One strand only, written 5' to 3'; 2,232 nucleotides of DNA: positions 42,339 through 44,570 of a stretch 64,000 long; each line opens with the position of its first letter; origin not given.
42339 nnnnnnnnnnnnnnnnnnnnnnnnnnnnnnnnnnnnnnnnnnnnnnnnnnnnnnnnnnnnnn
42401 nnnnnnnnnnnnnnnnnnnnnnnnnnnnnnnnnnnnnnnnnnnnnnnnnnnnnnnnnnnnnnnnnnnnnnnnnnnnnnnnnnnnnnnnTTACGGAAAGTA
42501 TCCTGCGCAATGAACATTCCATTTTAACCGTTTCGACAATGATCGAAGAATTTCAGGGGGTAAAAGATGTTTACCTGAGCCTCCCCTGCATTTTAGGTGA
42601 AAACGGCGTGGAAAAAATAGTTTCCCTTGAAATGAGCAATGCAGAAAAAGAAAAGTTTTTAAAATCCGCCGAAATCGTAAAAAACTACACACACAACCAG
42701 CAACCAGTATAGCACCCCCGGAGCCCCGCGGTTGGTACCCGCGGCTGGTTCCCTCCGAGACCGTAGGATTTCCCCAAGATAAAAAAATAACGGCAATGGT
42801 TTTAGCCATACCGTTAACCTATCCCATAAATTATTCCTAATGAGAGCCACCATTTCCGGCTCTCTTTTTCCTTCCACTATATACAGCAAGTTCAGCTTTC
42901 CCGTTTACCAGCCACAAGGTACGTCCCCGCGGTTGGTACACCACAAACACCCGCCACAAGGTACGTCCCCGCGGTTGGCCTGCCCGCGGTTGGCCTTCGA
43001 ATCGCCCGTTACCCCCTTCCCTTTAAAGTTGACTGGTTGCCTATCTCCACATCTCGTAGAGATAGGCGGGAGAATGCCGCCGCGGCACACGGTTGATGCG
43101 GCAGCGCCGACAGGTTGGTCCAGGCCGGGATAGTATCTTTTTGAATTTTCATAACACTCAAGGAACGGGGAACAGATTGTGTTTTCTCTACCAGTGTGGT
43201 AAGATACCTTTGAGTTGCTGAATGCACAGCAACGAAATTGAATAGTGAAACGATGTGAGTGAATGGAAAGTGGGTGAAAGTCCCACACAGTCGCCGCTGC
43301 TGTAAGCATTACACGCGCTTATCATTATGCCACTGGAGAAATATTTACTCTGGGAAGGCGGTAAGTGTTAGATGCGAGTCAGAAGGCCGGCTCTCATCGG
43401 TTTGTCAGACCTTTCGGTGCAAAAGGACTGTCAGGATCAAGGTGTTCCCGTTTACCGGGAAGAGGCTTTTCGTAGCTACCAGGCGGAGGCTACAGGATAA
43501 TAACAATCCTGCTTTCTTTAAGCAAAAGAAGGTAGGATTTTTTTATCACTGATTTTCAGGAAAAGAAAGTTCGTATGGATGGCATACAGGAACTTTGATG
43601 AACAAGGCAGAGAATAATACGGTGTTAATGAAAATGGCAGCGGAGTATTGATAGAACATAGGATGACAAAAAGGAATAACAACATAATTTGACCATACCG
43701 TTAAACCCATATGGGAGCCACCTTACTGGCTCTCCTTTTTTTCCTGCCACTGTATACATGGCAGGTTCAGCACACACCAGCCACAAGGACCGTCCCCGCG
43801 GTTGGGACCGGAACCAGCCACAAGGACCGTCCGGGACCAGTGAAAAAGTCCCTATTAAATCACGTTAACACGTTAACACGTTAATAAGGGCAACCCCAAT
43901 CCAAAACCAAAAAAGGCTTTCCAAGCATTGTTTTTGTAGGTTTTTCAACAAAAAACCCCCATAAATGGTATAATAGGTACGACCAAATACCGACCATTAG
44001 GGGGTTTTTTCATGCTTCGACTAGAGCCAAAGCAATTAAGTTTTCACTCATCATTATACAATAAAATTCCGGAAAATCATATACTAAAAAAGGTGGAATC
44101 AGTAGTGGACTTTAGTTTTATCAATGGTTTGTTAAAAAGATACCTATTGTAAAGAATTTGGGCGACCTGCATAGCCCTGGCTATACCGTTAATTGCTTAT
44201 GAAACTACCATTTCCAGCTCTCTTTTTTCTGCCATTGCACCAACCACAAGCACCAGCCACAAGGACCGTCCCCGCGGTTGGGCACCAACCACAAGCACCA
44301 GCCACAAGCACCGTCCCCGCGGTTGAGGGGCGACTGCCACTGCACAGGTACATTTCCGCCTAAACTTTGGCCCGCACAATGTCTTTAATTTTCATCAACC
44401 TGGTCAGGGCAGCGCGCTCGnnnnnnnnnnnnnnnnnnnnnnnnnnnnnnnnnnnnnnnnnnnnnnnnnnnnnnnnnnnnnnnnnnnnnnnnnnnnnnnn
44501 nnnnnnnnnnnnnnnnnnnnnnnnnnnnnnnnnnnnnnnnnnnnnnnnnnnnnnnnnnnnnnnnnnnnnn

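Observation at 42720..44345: A 1.6 kb non-coding island built from three ~150 bp composite repeat units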

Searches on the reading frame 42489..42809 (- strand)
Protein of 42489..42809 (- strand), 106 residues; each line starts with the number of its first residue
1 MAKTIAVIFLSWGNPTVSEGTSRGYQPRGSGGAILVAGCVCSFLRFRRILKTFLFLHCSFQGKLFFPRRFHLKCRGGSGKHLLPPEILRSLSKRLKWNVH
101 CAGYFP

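Call 20: search_protein_families(library=pfam, proteins=[window:42489-42809:-], max_evalue=1)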
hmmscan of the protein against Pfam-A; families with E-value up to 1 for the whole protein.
window:42489-42809:- (106 aa): 0 families

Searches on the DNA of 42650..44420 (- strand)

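Call 29: search_rna_families(source=window, start=42650, end=44420, threshold=evalue, max_evalue=5, show_alignments=1)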
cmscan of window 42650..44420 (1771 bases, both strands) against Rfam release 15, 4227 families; matches with E-value up to 5: 10.
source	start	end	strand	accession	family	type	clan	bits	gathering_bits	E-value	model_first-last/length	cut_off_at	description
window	43240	43409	+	RF00174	Cobalamin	Cis-reg; riboswitch;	CL00101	82.1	31.5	3e-20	1-189/189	no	Cobalamin riboswitch aptamer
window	43944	44078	-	RF03155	TD-1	Cis-reg;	CL00124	27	64.5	0.078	1-120/120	no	TD-1 RNA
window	43946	44052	-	RF01859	Phe_leader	Cis-reg; leader;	-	21.9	55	1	1-125/125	no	Phenylalanine leader peptide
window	43663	43740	+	RF00112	CyaR_RyeE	Gene; sRNA;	-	20.9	47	0.93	1-85/85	no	CyaR/Rye RNA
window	43446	43479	+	RF00201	snoZ278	Gene; snRNA; snoRNA; CD-box;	-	18.3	36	1.5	48-81/115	no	Small nucleolar RNA Z278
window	43946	44015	-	RF00850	mir-259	Gene; miRNA;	-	17.3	50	3.1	1-78/78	no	mir-259 microRNA precursor family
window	43684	43742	+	RF01489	sbrA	Gene; sRNA;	-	16.3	45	4.5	1-71/71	no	Listeria sRNA sbrA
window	43732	43835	-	RF02556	snaR-A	Gene; sRNA;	-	16.1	98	4.6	1-115/115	no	snaR-A sRNA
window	43268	43397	+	RF02003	group-II-D1D4-4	Intron;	CL00102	15.2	49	1.5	1-138/138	no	Group II catalytic intron D1-D4-4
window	43157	43229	+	RF01985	ZEB2_AS1_2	Gene; lncRNA;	-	15.2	70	1.6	1-61/61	no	ZEB2 antisense RNA 1 conserved region 2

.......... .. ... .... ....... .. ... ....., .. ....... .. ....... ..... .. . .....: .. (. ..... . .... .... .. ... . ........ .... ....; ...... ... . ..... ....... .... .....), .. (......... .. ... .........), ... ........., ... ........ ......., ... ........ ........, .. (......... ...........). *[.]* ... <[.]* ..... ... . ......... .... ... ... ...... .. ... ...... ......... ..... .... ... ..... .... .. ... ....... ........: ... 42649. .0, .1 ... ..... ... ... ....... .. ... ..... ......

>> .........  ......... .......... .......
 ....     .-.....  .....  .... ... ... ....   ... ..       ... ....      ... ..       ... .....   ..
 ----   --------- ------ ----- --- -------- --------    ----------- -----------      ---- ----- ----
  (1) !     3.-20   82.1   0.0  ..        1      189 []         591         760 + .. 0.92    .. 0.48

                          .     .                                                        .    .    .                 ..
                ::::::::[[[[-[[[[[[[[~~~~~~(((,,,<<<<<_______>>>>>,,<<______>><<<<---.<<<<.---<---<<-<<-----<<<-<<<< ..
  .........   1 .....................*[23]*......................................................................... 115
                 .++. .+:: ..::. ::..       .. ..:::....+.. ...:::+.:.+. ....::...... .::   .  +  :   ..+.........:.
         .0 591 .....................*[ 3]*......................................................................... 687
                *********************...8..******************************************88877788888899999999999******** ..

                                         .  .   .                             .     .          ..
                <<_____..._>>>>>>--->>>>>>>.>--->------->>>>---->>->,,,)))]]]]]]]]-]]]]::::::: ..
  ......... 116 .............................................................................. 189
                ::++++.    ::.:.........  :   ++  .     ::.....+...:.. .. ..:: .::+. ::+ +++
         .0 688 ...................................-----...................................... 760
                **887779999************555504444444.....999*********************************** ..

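Call 92: build_rna_model(alignment_id=A4, structure=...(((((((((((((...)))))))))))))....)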
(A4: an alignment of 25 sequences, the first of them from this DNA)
Model R1 built from alignment A4 (25 sequences, 36 columns); structure: as given.
model positions 33; base pairs 13; branch points 0; effective number of sequences 25; information 1.002 bits per position. Calibrated on 0.2 Mb of random sequence (short: E-values are rough).
structure used (alignment columns):
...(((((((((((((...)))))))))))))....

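Call 93: search_with_rna_model(model_id=R1, source=window, filters=off, max_evalue=1)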
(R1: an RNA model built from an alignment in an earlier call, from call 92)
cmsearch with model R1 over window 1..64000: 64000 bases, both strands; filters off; matches with E-value up to 1: 9.
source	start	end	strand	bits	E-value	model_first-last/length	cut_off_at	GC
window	58475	58507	+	41.7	6.1e-10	1-33/33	no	0.73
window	58429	58461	+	41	1e-09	1-33/33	no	0.67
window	44251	44283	-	40.6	1.3e-09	1-33/33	no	0.73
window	43775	43807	-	40.3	1.7e-09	1-33/33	no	0.7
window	39628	39660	-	37.2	1.4e-08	1-33/33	no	0.73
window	42906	42938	-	36.6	2.1e-08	1-33/33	no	0.61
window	44296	44328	-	36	3.2e-08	1-33/33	no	0.7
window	42948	42980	-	33.4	1.9e-07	1-33/33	no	0.73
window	58475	58507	-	11.9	0.57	1-33/33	no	0.73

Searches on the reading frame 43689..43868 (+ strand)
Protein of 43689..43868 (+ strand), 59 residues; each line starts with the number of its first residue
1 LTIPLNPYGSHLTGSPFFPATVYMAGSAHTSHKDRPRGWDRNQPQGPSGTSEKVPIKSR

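Call 20: search_protein_families(library=pfam, proteins=[window:43689-43868:+], max_evalue=1)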
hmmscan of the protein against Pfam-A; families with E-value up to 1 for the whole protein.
window:43689-43868:+ (59 aa): 0 families
